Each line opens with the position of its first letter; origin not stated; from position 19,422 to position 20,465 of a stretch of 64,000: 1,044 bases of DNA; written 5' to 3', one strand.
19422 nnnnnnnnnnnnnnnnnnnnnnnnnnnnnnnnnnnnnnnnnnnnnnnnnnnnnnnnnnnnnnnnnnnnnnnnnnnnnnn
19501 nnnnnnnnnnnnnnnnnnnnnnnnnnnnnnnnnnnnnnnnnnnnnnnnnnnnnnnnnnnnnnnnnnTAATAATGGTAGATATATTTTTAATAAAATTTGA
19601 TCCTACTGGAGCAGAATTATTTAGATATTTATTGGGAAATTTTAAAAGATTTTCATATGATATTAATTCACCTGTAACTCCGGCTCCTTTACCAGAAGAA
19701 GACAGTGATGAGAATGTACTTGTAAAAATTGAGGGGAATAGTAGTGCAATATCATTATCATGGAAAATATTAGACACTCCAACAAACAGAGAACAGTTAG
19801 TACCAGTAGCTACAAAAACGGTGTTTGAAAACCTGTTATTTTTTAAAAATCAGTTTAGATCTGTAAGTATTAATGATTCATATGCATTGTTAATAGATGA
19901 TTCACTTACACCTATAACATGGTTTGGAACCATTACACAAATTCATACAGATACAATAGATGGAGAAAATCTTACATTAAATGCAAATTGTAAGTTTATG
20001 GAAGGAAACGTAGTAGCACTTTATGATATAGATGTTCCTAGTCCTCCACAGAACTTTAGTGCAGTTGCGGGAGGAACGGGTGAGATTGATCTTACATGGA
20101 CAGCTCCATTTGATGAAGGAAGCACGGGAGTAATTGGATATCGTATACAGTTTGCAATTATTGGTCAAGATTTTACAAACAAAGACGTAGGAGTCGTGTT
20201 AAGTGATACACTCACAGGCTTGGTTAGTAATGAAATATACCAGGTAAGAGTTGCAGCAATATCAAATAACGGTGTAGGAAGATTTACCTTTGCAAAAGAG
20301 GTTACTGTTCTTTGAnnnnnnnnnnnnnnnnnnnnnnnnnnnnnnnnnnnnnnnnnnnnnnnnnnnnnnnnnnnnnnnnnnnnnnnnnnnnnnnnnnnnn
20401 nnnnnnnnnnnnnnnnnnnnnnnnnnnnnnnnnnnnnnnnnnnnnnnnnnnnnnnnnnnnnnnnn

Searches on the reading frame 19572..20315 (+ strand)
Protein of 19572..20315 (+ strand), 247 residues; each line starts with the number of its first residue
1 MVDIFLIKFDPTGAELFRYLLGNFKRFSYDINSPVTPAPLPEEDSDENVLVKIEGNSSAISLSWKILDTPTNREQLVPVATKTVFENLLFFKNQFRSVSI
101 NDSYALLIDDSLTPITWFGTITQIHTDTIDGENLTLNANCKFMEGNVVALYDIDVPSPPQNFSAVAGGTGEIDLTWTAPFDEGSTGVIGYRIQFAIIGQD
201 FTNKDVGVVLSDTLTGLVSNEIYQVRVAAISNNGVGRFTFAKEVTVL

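Call 83: search_protein_families(library=pfam, proteins=[window:19572-20315:+], max_evalue=0.001)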
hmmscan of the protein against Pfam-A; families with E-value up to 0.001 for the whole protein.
window:19572-20315:+ (247 aa): 2 families
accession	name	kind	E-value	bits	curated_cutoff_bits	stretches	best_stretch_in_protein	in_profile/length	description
PF00041.27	fn3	-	6.9e-12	45.9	25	1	157-239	1-78/84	Fibronectin type III domain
PF14292.12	SusE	-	0.00075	20.1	25.2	0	171-211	34-70/106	SusE outer membrane protein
